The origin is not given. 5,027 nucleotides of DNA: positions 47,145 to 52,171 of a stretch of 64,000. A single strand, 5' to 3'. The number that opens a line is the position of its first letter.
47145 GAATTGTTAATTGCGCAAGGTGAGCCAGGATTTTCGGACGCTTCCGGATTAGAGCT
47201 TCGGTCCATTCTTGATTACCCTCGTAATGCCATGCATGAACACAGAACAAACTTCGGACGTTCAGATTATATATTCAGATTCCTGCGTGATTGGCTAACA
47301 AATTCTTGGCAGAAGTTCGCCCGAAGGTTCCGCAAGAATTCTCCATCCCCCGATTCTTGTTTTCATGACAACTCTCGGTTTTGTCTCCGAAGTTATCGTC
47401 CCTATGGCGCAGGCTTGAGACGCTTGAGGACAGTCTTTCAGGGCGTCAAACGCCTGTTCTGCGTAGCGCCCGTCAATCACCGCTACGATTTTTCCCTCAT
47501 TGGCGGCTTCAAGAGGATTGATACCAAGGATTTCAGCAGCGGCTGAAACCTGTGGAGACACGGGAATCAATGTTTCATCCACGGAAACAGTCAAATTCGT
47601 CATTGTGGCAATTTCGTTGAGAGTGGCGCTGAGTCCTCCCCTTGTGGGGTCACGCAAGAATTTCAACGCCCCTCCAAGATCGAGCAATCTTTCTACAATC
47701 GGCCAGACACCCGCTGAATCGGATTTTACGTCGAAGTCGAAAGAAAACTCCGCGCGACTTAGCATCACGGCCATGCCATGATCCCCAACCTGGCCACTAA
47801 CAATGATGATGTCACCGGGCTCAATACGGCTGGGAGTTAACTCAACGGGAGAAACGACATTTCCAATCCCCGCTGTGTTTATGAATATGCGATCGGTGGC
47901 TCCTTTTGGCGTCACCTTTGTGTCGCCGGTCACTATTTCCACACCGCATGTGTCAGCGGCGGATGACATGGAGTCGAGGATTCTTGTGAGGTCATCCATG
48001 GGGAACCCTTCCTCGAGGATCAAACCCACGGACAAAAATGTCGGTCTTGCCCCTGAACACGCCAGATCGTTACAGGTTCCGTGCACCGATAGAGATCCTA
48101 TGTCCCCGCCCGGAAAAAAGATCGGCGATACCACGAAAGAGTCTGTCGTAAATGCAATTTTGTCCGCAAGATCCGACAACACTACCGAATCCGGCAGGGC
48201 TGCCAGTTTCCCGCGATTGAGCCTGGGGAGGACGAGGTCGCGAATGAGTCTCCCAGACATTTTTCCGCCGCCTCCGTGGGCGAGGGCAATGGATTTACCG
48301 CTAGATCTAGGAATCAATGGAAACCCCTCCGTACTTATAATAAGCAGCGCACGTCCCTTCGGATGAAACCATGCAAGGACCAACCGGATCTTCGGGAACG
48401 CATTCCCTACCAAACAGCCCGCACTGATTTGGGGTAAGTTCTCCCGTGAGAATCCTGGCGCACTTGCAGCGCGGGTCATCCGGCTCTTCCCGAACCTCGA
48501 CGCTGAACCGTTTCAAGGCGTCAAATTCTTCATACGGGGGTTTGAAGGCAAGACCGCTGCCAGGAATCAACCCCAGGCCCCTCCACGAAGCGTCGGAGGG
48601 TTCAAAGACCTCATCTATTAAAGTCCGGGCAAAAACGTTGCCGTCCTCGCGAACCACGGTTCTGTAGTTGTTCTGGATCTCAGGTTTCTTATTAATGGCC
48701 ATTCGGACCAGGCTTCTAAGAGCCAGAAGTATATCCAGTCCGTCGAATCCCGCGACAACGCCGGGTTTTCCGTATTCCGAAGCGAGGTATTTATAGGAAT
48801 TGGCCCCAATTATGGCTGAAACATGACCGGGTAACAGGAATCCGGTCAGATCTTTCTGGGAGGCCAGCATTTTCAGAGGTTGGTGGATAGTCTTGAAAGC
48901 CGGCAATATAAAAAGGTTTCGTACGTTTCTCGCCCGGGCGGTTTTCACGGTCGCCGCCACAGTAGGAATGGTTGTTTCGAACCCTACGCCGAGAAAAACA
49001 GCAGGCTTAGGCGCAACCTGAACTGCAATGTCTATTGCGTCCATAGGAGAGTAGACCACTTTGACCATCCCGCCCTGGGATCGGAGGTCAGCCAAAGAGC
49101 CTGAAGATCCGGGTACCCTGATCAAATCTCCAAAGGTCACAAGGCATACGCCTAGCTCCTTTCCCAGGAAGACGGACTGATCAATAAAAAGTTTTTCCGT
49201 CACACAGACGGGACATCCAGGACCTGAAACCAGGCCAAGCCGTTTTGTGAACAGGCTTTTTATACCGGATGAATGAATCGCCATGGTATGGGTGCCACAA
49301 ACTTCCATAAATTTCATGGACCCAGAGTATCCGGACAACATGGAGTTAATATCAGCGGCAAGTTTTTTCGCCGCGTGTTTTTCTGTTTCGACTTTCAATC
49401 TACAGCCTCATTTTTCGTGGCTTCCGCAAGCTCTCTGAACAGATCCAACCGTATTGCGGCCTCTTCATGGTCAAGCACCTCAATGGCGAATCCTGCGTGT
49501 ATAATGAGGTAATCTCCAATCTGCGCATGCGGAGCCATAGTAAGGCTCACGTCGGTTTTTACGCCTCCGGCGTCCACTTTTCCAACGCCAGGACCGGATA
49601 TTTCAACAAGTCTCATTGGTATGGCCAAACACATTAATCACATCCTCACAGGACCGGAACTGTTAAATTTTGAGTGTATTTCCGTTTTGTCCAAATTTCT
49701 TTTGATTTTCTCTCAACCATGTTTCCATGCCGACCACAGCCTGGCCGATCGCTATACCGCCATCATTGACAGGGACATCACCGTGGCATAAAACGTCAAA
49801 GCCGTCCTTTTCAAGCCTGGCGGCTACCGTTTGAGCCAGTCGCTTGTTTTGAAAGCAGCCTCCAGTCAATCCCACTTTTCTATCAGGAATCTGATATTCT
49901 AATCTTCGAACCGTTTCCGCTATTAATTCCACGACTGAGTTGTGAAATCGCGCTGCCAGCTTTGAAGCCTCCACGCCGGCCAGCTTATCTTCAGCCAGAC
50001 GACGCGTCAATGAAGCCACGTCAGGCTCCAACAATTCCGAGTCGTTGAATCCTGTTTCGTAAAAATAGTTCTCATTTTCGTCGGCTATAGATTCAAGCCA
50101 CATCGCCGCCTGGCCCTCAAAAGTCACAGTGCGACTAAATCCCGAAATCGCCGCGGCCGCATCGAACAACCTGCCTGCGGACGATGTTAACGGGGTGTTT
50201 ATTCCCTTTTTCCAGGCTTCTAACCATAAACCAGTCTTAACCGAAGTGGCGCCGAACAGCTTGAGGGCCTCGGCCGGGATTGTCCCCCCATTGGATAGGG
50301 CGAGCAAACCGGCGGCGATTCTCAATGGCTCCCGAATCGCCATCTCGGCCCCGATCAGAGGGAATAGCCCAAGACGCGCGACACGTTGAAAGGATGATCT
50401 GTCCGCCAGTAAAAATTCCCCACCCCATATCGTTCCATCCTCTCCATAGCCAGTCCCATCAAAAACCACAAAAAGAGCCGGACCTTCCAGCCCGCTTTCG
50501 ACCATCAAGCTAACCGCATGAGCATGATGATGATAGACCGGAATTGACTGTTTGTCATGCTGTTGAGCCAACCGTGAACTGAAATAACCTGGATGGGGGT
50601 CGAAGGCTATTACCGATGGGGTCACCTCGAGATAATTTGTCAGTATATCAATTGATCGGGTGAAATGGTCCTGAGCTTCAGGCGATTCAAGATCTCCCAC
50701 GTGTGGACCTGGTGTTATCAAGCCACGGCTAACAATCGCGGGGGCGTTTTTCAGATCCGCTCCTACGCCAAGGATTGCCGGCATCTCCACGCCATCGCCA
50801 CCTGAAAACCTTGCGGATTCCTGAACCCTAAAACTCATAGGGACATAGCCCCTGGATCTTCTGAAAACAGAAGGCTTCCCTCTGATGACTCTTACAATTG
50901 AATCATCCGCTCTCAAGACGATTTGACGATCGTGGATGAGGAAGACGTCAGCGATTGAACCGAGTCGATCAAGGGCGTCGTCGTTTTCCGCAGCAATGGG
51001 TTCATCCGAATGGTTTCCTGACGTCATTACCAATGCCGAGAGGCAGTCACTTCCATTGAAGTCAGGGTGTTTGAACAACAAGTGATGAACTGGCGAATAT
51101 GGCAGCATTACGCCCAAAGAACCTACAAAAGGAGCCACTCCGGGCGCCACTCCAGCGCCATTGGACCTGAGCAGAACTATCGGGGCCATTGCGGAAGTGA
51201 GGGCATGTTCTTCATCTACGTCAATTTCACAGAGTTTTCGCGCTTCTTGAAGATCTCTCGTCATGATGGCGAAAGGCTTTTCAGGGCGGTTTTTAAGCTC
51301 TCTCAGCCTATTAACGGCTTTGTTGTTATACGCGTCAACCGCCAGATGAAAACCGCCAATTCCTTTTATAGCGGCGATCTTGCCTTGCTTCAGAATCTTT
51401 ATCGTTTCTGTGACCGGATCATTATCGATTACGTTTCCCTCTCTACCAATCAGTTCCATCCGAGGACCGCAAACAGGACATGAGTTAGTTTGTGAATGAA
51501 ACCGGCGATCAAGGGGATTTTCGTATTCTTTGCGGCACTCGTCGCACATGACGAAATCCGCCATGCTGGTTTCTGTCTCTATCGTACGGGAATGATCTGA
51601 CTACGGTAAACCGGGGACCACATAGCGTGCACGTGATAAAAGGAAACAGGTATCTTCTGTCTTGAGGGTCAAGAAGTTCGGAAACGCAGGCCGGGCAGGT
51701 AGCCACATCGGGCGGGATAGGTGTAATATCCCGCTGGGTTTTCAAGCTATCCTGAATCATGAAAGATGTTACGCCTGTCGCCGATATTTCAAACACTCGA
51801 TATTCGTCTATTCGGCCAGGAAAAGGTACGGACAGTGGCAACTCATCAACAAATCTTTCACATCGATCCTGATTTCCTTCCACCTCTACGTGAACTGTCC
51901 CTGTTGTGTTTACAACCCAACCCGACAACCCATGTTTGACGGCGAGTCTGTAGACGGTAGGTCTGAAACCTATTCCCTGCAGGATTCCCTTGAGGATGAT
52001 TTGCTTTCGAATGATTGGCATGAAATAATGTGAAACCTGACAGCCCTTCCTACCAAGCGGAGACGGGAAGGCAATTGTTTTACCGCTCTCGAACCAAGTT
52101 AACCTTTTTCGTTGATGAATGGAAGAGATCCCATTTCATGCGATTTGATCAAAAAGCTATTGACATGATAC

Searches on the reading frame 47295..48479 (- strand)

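Call 43: search_protein_families(library=pfam, proteins=[window:47295-48479:-], max_evalue=0.00001)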
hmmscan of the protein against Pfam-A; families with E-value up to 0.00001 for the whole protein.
window:47295-48479:- (394 aa): 2 families
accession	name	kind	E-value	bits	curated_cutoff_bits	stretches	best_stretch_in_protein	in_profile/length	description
PF00586.29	AIRS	-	5.6e-22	78.7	24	1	105-208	12-112/112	AIR synthase related protein, N-terminal domain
PF02769.27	AIRS_C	-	1.4e-17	64.7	23.1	1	220-372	1-155/156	AIR synthase related protein, C-terminal domain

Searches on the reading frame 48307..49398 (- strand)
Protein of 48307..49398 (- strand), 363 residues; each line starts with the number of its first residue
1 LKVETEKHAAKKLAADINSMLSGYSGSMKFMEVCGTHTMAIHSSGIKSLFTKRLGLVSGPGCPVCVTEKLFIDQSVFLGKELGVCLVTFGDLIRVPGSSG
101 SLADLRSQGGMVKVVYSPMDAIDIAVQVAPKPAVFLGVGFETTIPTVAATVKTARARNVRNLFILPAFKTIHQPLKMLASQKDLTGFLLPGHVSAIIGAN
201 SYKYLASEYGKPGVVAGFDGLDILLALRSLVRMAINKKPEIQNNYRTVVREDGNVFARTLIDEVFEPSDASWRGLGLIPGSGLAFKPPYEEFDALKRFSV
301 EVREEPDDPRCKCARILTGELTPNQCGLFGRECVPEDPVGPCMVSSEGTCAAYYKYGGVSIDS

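Call 43: search_protein_families(library=pfam, proteins=[window:48307-49398:-], max_evalue=0.00001)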
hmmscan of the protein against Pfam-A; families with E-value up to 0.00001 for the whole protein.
window:48307-49398:- (363 aa): 1 family
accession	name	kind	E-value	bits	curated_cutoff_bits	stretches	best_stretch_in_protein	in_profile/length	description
PF01924.21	HypD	-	7.4e-131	436.9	25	1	9-357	2-351/351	Hydrogenase formation hypA family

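Call 49: find_encoding_contigs(protein=window:48307-49398:-, flank=6000, max_places=4)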
Protein window:48307-49398:- (363 aa): 1 contig read that carries it; 1 place shown.
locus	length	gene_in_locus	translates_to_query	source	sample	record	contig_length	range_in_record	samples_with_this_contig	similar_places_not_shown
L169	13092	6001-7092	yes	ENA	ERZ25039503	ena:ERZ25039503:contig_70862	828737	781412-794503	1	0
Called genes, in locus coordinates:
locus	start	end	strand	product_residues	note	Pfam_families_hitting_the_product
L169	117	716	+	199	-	PF12917:YfbR-like, PF13023:HD_3, PF01966:HD (weak)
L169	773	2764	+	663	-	PF12770:CHAT (faint)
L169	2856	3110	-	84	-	PF01649:Ribosomal_S20p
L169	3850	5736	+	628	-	PF07503:zf-HYPF, PF01300:Sua5_yciO_yrdC, PF17788:HypF_C, PF22521:HypF_C_2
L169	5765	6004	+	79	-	PF01455:HupF_HypC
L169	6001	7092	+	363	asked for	PF01924:HypD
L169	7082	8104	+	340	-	PF00586:AIRS, PF02769:AIRS_C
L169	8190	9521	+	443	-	PF02812:ELFV_dehydrog_N, PF00208:ELFV_dehydrog, PF02826:2-Hacid_dh_C (faint)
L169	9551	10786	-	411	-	PF04101:Glyco_tran_28_C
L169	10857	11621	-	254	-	PF00005:ABC_tran, PF08352:oligo_HPY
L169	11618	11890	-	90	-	PF00005:ABC_tran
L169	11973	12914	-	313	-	PF00005:ABC_tran, PF13304:AAA_21 (weak), PF08352:oligo_HPY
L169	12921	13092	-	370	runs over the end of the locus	PF12911:OppC_N, PF00528:BPD_transp_1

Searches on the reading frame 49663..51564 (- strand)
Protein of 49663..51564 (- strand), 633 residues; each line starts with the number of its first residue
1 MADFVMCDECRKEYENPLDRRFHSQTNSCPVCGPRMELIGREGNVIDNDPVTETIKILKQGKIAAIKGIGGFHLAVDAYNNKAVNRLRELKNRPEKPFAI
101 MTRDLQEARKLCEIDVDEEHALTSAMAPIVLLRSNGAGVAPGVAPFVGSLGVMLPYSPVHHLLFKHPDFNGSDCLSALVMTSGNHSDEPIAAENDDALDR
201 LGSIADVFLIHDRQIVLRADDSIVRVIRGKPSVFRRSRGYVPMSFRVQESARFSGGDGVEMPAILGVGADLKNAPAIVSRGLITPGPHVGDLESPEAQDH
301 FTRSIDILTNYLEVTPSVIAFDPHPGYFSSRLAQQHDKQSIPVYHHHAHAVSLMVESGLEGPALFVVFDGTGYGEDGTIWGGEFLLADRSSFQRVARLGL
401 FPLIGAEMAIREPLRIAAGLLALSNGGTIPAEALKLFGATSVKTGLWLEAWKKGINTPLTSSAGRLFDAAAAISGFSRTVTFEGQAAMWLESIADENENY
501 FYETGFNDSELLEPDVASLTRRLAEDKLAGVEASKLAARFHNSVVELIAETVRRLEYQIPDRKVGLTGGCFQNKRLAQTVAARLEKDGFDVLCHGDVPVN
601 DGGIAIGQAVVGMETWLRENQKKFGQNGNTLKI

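Call 43: search_protein_families(library=pfam, proteins=[window:49663-51564:-], max_evalue=0.00001)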
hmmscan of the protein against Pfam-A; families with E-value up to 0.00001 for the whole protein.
window:49663-51564:- (633 aa): 4 families
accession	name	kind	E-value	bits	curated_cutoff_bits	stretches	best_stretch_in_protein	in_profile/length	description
PF22521.2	HypF_C_2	-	2.1e-74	250.7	27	1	366-608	2-241/241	Carbamoyltransferase, Kae1-like Domain, second subdomain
PF01300.24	Sua5_yciO_yrdC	-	8.2e-44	149.6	25.1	1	56-237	1-178/178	Telomere recombination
PF17788.7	HypF_C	-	4.7e-27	95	23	1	262-356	4-99/99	HypF Kae1-like domain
PF07503.17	zf-HYPF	-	8.3e-17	61.2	23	1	6-39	1-34/34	HypF finger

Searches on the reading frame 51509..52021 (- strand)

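Call 43: search_protein_families(library=pfam, proteins=[window:51509-52021:-], max_evalue=0.00001)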
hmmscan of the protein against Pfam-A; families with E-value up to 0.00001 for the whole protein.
window:51509-52021:- (170 aa): 2 families
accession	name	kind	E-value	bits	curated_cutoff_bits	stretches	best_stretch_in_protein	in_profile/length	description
PF00708.24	Acylphosphatase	-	9e-17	61.6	22.5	1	7-88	2-84/85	Acylphosphatase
PF07503.17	zf-HYPF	-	1.9e-14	53.6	23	1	108-140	1-33/34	HypF finger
